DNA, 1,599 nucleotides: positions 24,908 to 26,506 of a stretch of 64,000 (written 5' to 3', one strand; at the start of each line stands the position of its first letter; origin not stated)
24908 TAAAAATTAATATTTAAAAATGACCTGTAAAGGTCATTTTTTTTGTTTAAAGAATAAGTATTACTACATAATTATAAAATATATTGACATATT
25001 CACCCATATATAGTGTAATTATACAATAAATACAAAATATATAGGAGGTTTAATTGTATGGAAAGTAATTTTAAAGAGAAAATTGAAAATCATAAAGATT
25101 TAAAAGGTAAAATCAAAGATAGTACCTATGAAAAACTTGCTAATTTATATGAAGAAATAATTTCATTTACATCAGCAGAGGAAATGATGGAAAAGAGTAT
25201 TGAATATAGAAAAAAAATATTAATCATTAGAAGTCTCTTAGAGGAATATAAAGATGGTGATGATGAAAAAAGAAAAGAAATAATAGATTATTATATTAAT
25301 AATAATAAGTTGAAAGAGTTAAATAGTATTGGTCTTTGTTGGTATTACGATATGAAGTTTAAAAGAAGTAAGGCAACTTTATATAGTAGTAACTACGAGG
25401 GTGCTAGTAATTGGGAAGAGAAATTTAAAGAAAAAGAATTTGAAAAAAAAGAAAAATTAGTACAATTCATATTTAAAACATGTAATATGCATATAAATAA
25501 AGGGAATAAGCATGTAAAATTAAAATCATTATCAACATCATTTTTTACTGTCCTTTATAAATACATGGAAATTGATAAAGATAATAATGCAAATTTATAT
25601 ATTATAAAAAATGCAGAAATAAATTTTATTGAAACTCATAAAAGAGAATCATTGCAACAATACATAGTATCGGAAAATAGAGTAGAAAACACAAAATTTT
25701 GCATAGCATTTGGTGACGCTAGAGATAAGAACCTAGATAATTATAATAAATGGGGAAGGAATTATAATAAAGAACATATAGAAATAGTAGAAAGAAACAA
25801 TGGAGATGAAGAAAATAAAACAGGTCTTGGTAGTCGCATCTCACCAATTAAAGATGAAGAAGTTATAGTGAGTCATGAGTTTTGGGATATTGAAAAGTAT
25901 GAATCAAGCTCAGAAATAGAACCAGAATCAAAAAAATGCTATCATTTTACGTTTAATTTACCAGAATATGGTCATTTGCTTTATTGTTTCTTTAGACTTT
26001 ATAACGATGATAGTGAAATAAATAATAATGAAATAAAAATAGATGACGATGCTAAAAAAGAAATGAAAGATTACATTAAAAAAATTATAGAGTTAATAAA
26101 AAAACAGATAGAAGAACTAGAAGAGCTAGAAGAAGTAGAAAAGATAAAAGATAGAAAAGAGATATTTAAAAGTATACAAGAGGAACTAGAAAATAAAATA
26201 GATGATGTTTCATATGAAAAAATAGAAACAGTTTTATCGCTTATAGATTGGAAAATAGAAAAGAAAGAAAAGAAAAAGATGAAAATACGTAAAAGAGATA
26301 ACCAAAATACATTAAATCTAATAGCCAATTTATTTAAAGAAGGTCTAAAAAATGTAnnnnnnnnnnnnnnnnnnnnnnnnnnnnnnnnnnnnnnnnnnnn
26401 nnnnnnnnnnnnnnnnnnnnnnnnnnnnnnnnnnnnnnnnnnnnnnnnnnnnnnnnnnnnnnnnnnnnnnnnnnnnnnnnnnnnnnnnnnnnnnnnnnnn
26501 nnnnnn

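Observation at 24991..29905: Self-contained operon of an orphan protein plus two nuclease-less DUF262 paralogues between purBA and lepA: candidate undescribed defence system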

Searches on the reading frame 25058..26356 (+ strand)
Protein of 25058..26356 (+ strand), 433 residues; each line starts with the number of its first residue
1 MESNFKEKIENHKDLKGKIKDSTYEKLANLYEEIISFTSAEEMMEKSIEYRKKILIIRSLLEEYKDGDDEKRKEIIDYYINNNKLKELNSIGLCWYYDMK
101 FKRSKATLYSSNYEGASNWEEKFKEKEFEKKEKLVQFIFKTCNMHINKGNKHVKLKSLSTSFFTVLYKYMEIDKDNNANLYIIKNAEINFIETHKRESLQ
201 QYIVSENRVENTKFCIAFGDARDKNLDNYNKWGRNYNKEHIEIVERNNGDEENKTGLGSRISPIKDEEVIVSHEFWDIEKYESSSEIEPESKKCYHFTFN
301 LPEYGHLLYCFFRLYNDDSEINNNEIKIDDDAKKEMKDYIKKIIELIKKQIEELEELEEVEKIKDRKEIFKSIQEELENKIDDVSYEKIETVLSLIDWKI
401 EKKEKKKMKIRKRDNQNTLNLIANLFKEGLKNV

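Call 4: search_protein_families(library=pfam, proteins=[window:25058-26356:+], max_evalue=1)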
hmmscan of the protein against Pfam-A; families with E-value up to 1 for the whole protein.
window:25058-26356:+ (433 aa): 1 family
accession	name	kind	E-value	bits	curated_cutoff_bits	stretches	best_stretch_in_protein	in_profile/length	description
PF13374.12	TPR_10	-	0.055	14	27.5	1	22-55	3-36/42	Tetratricopeptide repeat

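Call 5: search_protein_families(library=padloc, proteins=[window:25058-26356:+], max_evalue=1)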
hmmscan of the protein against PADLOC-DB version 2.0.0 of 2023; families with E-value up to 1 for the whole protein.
window:25058-26356:+ (433 aa): 1 family
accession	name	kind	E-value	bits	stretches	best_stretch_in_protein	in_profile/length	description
PDLC00612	ZorB1|ZorB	-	0.57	7.7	1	307-427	35-159/293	MotB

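Call 6: search_protein_families(library=ncbifam, proteins=[window:25058-26356:+], max_evalue=1)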
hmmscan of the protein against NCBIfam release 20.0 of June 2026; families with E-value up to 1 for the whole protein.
window:25058-26356:+ (433 aa): 0 families

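Call 7: find_homologous_proteins(query=window:25058-26356:+)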
Query window:25058-26356:+ (433 aa): 3 proteins with E <= 0.001 among 8000 candidates.
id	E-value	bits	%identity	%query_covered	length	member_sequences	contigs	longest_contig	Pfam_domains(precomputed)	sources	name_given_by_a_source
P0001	1.7e-60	224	37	91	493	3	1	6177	-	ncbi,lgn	ncbi:MAG: hypothetical protein RR063_09485 [Anaerovoracaceae bacterium]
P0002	3.5e-55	206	35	97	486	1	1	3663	-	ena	-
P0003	2.5e-53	200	36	83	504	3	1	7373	-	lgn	-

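Call 10: find_encoding_contigs(protein=P0001, flank=8000, max_places=4)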
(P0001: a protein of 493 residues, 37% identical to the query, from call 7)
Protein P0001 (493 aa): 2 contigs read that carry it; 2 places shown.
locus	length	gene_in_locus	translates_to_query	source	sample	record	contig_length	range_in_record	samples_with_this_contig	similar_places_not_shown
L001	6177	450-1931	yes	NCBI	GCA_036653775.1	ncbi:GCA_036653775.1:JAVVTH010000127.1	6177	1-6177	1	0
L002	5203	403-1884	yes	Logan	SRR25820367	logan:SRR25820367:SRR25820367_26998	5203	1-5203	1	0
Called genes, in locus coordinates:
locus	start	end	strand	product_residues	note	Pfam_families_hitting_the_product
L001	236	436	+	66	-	PF12728:HTH_17 (weak)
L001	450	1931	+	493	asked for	-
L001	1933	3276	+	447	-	PF03235:GmrSD_N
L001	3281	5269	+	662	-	PF03235:GmrSD_N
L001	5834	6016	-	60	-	-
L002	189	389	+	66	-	PF12728:HTH_17 (weak)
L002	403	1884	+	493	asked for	-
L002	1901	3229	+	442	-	PF03235:GmrSD_N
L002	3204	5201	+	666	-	?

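Call 11: find_encoding_contigs(protein=P0003, flank=8000, max_places=4)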
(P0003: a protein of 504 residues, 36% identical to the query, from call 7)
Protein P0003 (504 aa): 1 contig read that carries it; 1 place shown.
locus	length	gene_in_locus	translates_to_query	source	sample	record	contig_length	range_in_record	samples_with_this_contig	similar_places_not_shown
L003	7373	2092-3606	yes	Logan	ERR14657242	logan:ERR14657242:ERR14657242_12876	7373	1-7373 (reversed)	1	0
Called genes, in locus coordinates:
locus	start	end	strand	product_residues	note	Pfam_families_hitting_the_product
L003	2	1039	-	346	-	?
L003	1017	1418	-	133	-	PF02675:AdoMet_dc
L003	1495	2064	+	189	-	PF01243:PNPOx_N, PF12900:Pyridox_ox_2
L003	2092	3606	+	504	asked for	-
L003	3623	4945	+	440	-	PF03235:GmrSD_N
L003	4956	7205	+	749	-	PF03235:GmrSD_N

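Call 40: predict_structure(alignment_id=A4)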
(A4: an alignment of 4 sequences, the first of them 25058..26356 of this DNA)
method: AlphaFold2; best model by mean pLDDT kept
length: 433 residues; sequences in the alignment: 4
mean_pLDDT: 41.6   pTM: 0.26
mean pLDDT of the five models: 41.6, 41.1, 40.6, 39.7, 38.1
residues with pLDDT >= 90: 0; 70-90: 41; 50-70: 81; < 50: 311
segments of 3 or more residues with pLDDT < 50: 1-8, 83-333, 384-433
pLDDT, mean of each block of 10 residues (from residue 1): 42 84 85 73 59 65 71 72 37 21 22 28 43 43 32 27 33 40 31 30 34 29 29 27 26 24 25 29 32 37 42 32 33 49 60 63 59 61 43 32 26 29 33 27
secondary structure, 60 per line:
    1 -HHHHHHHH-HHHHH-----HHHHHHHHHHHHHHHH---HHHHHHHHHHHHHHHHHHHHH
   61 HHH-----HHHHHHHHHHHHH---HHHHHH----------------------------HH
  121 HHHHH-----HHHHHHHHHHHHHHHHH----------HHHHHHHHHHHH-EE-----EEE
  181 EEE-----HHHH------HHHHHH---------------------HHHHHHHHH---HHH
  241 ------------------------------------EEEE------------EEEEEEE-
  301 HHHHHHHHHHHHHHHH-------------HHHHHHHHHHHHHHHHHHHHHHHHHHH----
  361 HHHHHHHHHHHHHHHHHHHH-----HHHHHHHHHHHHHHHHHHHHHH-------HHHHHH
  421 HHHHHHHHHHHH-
elements in order: H2-9 H11-15 H21-36 H40-63 H69-81 H85-90 H119-125 H131-147 H158-169 E178-183 H189-192 H199-204 H226-234 E277-280 E293-299 H301-316 H330-356 H361-380 H386-407 H415-432

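Call 51: search_protein_representatives(alignment_id=A4)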
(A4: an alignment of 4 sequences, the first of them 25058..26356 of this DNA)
Query: 4 sequences, 493 profile positions. Proteins with E-value up to 0.001 (for the whole library): 63; up to 1e-10: 45; up to 1e-30: 24. The best 63 are listed.
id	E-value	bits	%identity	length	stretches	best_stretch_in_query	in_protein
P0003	1.1e-243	826.0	-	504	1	1-493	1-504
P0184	1.8e-169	581.2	-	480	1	9-493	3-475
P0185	1.4e-149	515.6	-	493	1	5-490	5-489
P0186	5.4e-149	513.6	-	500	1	7-491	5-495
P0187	1.7e-146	505.4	-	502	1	4-493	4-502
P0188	2.6e-143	494.9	-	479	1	10-491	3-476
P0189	9.5e-142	489.7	-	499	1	8-491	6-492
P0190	1.4e-106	373.7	-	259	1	2-252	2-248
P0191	4.0e-106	372.2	-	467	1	11-491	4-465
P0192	2.0e-95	337.0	-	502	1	10-490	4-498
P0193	6.1e-94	332.0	-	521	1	8-492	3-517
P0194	1.4e-79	284.7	-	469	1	10-491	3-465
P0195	1.9e-75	271.0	-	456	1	59-492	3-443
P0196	4.4e-72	260.0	-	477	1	9-492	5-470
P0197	2.6e-70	254.1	-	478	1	14-490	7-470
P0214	6.6e-17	78.0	-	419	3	46-269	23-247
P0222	1.2e-12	63.9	-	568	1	8-404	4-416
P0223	3.7e-12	62.3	-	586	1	25-479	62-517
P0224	8.2e-12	61.2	-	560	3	58-269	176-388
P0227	8.5e-11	57.8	-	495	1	35-267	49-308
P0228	2.7e-10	56.1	-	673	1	58-248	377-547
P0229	3.4e-10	55.8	-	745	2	9-252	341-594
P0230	3.8e-10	55.7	-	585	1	52-472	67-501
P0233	1.1e-07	47.6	-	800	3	13-209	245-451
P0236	3.9e-06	42.4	-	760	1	54-246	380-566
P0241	3.0e-04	36.2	-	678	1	98-209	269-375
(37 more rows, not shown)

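Call 52: search_protein_families(library=pfam, proteins=[P0228, P0229, P0233, P0236, P0241, P0224, P0222, P0223, P0230, P0227], max_evalue=0.1)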
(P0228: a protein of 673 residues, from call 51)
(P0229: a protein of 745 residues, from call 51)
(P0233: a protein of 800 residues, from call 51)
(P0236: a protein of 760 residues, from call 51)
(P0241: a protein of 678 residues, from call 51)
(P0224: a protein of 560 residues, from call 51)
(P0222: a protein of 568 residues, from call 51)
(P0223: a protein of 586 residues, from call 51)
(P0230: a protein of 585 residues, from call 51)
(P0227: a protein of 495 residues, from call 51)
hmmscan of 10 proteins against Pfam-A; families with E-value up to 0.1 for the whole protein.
P0228 (673 aa): 2 families
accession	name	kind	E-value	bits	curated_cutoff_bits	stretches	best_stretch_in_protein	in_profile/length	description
PF01261.30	AP_endonuc_2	-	0.0031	17.7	31.1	1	142-252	99-190/249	Xylose isomerase-like TIM barrel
PF08969.16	USP8_dimer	-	0.0093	16.6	24.6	1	375-421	45-91/114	USP8 dimerisation domain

P0229 (745 aa): 1 family
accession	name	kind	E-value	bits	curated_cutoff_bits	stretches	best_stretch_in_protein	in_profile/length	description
PF01261.30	AP_endonuc_2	-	0.0023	18.1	31.1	1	230-321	146-230/249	Xylose isomerase-like TIM barrel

P0233 (800 aa): 0 families

P0236 (760 aa): 1 family
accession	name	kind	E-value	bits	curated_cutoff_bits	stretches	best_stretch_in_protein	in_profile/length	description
PF01261.30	AP_endonuc_2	-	8.7e-06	26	31.1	1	2-261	2-194/249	Xylose isomerase-like TIM barrel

P0241 (678 aa): 0 families

P0224 (560 aa): 3 families
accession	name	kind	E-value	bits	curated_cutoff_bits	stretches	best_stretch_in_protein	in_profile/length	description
PF08719.17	NADAR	-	1.6e-22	80.9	35.1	1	8-137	10-163/163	NADAR domain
PF15059.11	Speriolin_C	-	0.043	14.2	27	1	185-246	53-114/148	Speriolin C-terminus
PF17761.7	DUF1016_N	-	0.073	13.6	32.8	0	448-514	55-120/137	DUF1016 N-terminal domain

P0222 (568 aa): 0 families

P0223 (586 aa): 0 families

P0230 (585 aa): 0 families

P0227 (495 aa): 0 families

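Call 54: find_encoding_contigs(protein=P0236, flank=8000, max_places=3)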
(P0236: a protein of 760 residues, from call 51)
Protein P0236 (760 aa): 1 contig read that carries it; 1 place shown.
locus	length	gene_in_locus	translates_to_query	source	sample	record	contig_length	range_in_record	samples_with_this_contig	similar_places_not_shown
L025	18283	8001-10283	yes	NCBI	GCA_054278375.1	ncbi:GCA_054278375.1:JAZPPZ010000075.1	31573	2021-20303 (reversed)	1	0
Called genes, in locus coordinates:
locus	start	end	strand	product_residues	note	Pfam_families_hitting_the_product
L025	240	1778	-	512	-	PF13306:LRR_5, PF13855:LRR_8 (faint), PF13306:LRR_5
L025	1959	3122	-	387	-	PF07804:HipA_C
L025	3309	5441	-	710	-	PF07693:KAP_NTPase, PF13191:AAA_16 (weak)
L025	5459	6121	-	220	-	-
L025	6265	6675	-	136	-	-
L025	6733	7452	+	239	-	-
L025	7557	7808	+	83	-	-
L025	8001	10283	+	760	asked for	PF01261:AP_endonuc_2 (faint)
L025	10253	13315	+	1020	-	PF03235:GmrSD_N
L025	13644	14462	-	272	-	PF02311:AraC_binding, PF07883:Cupin_2 (weak), PF00165:HTH_AraC (faint), PF12833:HTH_18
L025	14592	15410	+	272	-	PF01261:AP_endonuc_2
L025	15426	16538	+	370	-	PF01408:GFO_IDH_MocA, PF03807:F420_oxidored (faint), PF02894:GFO_IDH_MocA_C, PF22725:GFO_IDH_MocA_C3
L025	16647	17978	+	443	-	PF02156:Glyco_hydro_26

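Call 55: find_encoding_contigs(protein=P0224, flank=8000, max_places=3)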
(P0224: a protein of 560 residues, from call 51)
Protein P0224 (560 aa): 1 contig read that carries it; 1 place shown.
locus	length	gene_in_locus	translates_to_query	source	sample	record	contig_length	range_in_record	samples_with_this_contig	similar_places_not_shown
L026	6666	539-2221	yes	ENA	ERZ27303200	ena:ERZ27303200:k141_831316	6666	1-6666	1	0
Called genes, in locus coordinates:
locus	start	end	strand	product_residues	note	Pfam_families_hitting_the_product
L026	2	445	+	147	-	?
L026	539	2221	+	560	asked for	PF08719:NADAR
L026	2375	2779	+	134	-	PF08719:NADAR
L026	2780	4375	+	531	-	PF03235:GmrSD_N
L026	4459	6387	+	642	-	PF03235:GmrSD_N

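Call 59: search_protein_families(library=pfam, proteins=[L025:10253-13312:+, L026:4459-6384:+, L026:2780-4372:+], max_evalue=0.1)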
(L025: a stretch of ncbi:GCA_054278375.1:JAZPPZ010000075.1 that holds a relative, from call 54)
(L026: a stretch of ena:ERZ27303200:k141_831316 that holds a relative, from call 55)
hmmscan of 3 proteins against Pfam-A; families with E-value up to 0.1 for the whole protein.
L025:10253-13312:+ (1020 aa): 2 families
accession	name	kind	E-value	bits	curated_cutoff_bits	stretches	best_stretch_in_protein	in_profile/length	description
PF03235.19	GmrSD_N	-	1.9e-21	77.5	33.2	2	508-687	6-198/199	GmrSD restriction endonuclease, N-terminal domain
PF23153.1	Aip3p_Bud6_N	-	0.015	16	27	1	322-382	8-63/109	Aip3p/Bud6 N-terminal domain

L026:4459-6384:+ (642 aa): 1 family
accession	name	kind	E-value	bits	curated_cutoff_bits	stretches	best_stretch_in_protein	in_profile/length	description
PF03235.19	GmrSD_N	-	1.6e-14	55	33.2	1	16-211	8-198/199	GmrSD restriction endonuclease, N-terminal domain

L026:2780-4372:+ (531 aa): 1 family
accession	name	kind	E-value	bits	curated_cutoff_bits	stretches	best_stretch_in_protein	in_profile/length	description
PF03235.19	GmrSD_N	-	1e-12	49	33.2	1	17-322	5-195/199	GmrSD restriction endonuclease, N-terminal domain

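Call 65: search_solved_structures(query=A6, max_evalue=10, show_alignments=2)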
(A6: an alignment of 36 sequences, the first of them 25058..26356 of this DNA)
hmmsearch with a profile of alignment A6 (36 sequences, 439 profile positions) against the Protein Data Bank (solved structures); distinct sequences matched with E-value up to 10: 2.
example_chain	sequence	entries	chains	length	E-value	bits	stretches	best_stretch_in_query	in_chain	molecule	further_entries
9be2_A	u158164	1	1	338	0.007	18.5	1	136-172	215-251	Nucleoid-associated protein YejK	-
6xns_A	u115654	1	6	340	1.7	10.7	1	341-410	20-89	C3_crown-05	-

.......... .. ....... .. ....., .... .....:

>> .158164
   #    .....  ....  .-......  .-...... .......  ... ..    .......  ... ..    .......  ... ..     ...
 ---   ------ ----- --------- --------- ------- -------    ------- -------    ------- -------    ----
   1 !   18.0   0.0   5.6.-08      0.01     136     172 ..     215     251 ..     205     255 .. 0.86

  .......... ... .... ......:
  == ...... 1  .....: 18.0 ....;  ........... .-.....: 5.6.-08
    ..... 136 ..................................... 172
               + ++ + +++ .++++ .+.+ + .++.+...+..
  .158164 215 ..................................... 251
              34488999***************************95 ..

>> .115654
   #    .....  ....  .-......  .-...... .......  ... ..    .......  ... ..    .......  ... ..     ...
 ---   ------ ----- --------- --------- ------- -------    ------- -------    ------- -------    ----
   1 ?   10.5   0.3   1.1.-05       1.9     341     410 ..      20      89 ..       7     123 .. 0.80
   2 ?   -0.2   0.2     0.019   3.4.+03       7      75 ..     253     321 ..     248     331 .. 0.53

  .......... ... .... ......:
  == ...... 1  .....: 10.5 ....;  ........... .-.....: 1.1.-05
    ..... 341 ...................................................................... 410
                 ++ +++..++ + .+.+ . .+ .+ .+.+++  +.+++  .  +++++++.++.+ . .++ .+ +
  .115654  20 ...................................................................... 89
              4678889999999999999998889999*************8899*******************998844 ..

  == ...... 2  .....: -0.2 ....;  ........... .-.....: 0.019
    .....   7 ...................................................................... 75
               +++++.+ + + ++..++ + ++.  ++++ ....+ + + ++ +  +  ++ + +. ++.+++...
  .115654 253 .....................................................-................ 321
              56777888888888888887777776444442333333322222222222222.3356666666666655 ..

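Call 66: search_protein_families(library=pfam, alignment_id=A6, max_evalue=1)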
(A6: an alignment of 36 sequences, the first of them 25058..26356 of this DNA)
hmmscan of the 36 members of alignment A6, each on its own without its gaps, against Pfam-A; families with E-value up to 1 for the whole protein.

A. member 1, window:25058-26356:+ (433 aa): 1 family
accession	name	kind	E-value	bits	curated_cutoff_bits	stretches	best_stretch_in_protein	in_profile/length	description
PF13374.12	TPR_10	-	0.055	14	27.5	1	22-55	3-36/42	Tetratricopeptide repeat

B. families by the number of members that match (of 36 scanned): 49 families (the first 25 are shown)
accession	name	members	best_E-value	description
PF20668.2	DUF6815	2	0.00026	Domain of unknown function (DUF6815)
PF09596.15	MamL-1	1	0.0068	MamL-1 domain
PF03274.19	Foamy_BEL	1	0.007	Foamy virus BEL 1/2 protein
PF22297.1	PccH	1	0.0089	PccH Cytochrome c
PF03036.21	Perilipin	1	0.02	Perilipin family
PF23289.1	Spectrin_5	1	0.021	Guanine nucleotide exchange factor DBS-like, spectrin-like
PF15353.11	HECA_N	1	0.027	Headcase N-terminal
PF07431.17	DUF1512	1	0.029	Protein of unknown function (DUF1512) N-terminal domain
PF03050.20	DDE_Tnp_IS66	1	0.03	Transposase IS66 family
PF02187.23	GAS2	1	0.031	Growth-Arrest-Specific Protein 2 Domain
PF18236.6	AGO_N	1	0.032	Argonaute N domain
PF21014.2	Slowpoke_C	1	0.041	Ca2+-activated K+ channel Slowpoke, TrkA_C like domain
PF12325.13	TMF_TATA_bd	1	0.049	TATA element modulatory factor 1 TATA binding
PF13374.12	TPR_10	1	0.055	Tetratricopeptide repeat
PF23630.1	Death_TNFRSF11B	1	0.065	Tumor Necrosis Factor Receptor Superfamily Member 11B death domain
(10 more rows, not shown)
